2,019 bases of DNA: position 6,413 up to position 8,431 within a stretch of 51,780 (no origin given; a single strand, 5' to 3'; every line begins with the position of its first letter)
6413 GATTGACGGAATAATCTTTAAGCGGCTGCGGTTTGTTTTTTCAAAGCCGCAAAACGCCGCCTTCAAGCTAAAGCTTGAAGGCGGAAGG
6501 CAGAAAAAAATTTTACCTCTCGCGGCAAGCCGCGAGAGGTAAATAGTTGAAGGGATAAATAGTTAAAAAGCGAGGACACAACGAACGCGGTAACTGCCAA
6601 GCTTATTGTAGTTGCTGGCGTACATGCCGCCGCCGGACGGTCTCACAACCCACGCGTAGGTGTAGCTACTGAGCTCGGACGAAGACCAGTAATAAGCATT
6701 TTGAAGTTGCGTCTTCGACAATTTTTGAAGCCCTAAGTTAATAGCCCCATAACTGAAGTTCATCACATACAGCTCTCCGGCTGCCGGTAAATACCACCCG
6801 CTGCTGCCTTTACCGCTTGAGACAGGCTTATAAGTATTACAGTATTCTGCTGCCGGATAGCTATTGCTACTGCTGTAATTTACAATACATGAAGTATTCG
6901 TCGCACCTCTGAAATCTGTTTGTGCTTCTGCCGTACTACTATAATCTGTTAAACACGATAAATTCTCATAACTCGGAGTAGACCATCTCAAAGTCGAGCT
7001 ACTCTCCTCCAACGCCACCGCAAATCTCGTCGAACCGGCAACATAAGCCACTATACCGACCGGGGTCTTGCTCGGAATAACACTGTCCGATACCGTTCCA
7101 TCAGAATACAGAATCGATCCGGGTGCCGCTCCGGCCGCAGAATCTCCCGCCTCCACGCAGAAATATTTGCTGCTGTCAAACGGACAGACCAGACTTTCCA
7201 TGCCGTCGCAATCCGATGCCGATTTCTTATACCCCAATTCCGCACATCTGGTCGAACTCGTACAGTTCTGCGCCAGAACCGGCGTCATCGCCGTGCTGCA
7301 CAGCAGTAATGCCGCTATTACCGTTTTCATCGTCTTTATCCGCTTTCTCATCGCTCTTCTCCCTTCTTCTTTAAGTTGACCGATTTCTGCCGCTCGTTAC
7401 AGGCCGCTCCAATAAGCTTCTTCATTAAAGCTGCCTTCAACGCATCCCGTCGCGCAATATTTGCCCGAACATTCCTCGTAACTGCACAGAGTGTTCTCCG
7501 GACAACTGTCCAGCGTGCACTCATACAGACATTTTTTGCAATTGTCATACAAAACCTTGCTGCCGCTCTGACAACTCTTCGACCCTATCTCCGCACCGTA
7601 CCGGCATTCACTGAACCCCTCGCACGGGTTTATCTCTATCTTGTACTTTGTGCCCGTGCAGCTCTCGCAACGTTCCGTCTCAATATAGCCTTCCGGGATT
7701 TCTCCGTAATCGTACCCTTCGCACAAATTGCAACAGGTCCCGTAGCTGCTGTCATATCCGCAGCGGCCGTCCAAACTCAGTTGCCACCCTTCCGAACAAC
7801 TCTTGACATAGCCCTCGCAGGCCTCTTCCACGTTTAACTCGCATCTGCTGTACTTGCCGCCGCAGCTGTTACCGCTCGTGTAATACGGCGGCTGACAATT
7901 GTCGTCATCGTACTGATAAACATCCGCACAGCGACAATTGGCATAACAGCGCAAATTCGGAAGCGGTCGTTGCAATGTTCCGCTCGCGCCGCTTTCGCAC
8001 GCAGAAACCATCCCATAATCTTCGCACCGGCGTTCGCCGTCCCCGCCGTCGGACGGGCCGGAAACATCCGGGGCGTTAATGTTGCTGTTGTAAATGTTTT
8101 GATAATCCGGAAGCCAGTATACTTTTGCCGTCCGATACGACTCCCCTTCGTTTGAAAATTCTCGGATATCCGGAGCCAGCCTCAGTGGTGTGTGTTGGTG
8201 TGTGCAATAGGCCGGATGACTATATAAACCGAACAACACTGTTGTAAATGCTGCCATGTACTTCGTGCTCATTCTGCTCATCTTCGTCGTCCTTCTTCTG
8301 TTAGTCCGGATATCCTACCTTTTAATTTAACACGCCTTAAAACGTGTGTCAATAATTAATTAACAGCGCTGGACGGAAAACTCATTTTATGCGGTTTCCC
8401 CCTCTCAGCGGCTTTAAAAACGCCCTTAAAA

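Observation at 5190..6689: Two tandem template repeats and a single mosaic VR that is longer than either template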

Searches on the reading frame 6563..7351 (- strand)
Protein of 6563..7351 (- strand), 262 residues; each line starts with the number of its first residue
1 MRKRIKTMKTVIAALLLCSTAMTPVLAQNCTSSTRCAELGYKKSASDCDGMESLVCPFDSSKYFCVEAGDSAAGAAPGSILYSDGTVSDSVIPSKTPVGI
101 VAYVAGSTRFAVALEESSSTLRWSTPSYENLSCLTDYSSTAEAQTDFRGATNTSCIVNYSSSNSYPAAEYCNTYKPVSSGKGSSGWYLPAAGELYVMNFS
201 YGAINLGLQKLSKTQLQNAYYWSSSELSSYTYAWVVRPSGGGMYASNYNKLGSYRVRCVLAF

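Call 6: search_protein_families(library=pfam, proteins=[window:6563-7351:-], max_evalue=0.01)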
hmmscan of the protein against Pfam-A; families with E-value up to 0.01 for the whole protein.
window:6563-7351:- (262 aa): 1 family
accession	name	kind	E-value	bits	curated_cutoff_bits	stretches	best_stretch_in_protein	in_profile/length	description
PF07603.17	Lcl_C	-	8.1e-10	39.5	34.9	1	164-259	24-116/117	Lcl C-terminal domain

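Call 26: find_homologous_proteins(query=window:6563-7351:-, max_evalue=1e-20)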
Query window:6563-7351:- (262 aa): 217 proteins with E <= 1e-20 among 1258 candidates; the best 120 are listed.
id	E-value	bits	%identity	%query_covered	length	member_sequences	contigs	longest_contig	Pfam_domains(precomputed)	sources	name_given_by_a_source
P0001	4.3e-141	487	89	100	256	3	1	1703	PF07603.18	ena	-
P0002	1.9e-132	458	84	100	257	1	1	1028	PF07603.18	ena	-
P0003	5.7e-132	457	85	97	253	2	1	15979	PF07603.18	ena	-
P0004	1.2e-131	456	83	97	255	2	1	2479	PF07603.18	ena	-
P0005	1.3e-130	452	85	94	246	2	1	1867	PF07603.18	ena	-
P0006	4.0e-130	451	84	98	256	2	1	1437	PF07603.18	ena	-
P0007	1.0e-128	446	83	100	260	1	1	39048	PF07603.18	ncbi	-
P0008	2.4e-125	435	81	98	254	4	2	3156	PF07603.18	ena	-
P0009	3.5e-124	431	80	97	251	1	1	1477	PF07603.18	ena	-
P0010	1.3e-119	416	77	100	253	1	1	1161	PF07603.18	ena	-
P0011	2.9e-118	412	79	97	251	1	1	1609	PF07603.18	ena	-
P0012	2.4e-116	406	76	100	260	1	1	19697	PF07603.18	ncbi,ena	-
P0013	3.7e-116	405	76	98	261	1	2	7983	PF07603.18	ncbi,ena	-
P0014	1.2e-114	400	77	97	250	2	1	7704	PF07603.18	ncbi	-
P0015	2.9e-113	396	76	100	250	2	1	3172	PF07603.18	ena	-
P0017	2.4e-111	389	71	100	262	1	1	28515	PF07603.18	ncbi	-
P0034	4.5e-97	343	66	100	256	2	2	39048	PF07603.18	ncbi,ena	-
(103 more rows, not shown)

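Call 29: find_encoding_contigs(protein=P0034, flank=10000, max_places=4)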
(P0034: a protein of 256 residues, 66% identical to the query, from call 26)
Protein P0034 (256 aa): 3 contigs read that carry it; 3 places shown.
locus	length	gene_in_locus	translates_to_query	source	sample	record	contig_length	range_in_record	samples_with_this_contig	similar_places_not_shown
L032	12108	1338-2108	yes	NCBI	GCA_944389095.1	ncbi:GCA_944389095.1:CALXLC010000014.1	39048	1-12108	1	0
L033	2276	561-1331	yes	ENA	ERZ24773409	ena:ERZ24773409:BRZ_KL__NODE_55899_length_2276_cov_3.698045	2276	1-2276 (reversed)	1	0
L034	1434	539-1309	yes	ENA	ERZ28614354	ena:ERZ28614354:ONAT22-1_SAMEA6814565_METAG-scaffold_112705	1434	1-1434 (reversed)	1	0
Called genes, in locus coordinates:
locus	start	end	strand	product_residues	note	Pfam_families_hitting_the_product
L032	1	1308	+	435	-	?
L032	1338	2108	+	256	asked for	PF07603:Lcl_C (weak)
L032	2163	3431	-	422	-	PF06689:zf-C4_ClpX, PF00493:MCM (faint), PF01078:Mg_chelatase (faint), PF00004:AAA, PF07724:AAA_2, PF07728:AAA_5 (faint), PF10431:ClpB_D2-small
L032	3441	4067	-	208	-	PF00574:CLP_protease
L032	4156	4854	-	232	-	PF13489:Methyltransf_23, PF13649:Methyltransf_25 (faint), PF08241:Methyltransf_11, PF08242:Methyltransf_12 (weak)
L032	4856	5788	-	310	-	PF00535:Glycos_transf_2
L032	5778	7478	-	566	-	-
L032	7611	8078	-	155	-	-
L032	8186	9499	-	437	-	-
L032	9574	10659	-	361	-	PF00465:Fe-ADH, PF13685:Fe-ADH_2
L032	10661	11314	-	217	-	PF12710:HAD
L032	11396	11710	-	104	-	PF12647:RNHCP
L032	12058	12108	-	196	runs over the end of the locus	PF03352:Adenine_glyco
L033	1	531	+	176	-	?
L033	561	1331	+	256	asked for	PF07603:Lcl_C (weak)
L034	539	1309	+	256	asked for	PF07603:Lcl_C (weak)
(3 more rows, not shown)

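Call 30: find_encoding_contigs(protein=P0003, flank=10000, max_places=4)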
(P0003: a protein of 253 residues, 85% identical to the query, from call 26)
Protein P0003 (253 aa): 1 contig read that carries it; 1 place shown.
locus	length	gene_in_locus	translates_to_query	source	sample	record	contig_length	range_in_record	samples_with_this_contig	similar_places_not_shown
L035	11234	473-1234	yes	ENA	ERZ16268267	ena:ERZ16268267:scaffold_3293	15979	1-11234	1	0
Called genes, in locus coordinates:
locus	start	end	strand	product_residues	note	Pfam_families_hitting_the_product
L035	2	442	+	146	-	?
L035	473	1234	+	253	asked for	PF07603:Lcl_C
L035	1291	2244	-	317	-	-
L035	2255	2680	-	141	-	PF02472:ExbD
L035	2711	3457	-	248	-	PF01618:MotA_ExbB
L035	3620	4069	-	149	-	PF13279:4HBT_2, PF03061:4HBT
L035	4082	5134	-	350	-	PF05496:RuvB_N, PF00004:AAA, PF07728:AAA_5 (weak), PF17864:AAA_lid_4, PF05491:WHD_RuvB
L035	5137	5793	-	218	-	PF01330:RuvA_N, PF14520:HHH_5, PF07499:RuvA_C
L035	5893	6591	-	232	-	PF01966:HD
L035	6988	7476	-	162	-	PF02075:RuvC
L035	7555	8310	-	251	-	PF20772:TACO1_YebC_N, PF01709:Transcrip_reg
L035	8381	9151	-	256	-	-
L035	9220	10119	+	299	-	PF06325:PrmA, PF01135:PCMT, PF09243:Rsm22 (weak), PF13489:Methyltransf_23 (weak), PF05175:MTS, PF13649:Methyltransf_25, PF13847:Methyltransf_31, PF08241:Methyltransf_11 (faint), +1 more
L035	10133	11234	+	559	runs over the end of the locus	PF01321:Creatinase_N, PF16189:Creatinase_N_2, PF00557:Peptidase_M24, PF16188:Peptidase_M24_C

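Call 51: find_encoding_contigs(protein=P0011, flank=3000, max_places=2)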
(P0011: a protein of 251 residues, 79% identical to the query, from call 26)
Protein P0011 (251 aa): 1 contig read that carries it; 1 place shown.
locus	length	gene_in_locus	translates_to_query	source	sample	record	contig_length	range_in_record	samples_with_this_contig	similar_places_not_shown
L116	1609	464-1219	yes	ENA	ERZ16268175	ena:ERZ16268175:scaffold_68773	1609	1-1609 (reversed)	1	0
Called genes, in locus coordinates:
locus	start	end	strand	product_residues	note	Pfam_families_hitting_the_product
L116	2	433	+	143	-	?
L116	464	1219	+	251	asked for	PF07603:Lcl_C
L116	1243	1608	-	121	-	?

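Call 52: find_encoding_contigs(protein=P0009, flank=3000, max_places=2)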
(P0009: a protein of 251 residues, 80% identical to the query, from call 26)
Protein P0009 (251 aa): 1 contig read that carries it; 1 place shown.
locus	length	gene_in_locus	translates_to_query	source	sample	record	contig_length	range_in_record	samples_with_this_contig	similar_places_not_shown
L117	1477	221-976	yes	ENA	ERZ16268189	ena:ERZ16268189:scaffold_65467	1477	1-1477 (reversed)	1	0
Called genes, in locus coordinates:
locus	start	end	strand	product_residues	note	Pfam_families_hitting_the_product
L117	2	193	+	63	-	?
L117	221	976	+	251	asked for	PF07603:Lcl_C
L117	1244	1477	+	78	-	?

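Call 53: find_encoding_contigs(protein=P0010, flank=3000, max_places=2)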
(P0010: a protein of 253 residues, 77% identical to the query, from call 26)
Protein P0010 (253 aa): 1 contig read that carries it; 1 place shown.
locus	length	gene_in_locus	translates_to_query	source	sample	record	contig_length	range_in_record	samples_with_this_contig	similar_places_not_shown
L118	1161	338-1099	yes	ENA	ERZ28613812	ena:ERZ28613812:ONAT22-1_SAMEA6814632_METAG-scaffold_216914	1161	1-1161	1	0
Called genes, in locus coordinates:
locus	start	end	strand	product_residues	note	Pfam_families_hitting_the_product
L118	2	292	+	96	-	?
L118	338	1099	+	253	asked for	PF07603:Lcl_C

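Call 54: find_encoding_contigs(protein=P0012, flank=6000, max_places=2)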
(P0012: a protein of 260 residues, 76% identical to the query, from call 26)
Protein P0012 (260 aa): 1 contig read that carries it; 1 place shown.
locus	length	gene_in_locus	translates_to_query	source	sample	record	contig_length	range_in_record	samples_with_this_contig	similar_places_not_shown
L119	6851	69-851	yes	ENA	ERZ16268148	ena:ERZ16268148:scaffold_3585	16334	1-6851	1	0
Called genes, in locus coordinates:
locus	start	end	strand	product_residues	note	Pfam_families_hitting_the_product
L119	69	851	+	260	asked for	PF07603:Lcl_C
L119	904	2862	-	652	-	-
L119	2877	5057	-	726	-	PF00460:Flg_bb_rod, PF22638:FlgK_D1, PF06429:Flg_bbr_C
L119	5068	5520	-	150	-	-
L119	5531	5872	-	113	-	PF10135:Rod-binding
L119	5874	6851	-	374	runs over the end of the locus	PF02119:FlgI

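Call 64: search_protein_families(library=ncbifam, proteins=[window:6563-7351:-], max_evalue=0.001)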
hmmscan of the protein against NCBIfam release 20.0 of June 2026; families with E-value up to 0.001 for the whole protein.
window:6563-7351:- (262 aa): 0 families

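Call 66: search_solved_structures(query=window:6563-7351:-, max_evalue=0.01)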
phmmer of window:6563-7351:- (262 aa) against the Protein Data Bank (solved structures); distinct sequences matched with E-value up to 0.01: 0.

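Call 73: find_encoding_contigs(protein=P0017, flank=6000, max_places=2)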
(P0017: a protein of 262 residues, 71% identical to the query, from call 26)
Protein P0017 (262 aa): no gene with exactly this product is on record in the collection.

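Call 74: find_encoding_contigs(protein=P0001, flank=3000, max_places=3)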
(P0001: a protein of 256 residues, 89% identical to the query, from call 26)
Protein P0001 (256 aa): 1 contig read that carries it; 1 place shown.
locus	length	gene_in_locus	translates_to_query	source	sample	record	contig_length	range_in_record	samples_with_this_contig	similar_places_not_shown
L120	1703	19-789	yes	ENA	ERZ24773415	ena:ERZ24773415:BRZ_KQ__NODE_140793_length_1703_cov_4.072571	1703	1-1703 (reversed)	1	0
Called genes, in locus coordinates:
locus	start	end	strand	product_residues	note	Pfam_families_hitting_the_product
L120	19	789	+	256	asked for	PF07603:Lcl_C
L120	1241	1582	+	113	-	PF05635:23S_rRNA_IVP, PF22296:bAvd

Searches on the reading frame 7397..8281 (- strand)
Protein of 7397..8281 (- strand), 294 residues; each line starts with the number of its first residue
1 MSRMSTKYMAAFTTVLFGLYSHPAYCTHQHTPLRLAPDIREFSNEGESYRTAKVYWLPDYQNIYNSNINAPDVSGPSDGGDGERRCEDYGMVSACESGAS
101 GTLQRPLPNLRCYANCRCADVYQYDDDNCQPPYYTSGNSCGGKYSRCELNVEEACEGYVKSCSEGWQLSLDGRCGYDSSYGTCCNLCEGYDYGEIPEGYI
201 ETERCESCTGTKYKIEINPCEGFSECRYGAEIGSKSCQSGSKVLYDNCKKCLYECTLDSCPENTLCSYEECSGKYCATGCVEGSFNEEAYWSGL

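Call 6: search_protein_families(library=pfam, proteins=[window:7397-8281:-], max_evalue=0.01)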
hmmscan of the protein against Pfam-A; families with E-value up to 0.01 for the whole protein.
window:7397-8281:- (294 aa): 0 families

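Call 64: search_protein_families(library=ncbifam, proteins=[window:7397-8281:-], max_evalue=0.001)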
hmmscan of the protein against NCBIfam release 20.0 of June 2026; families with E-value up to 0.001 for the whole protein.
window:7397-8281:- (294 aa): 0 families
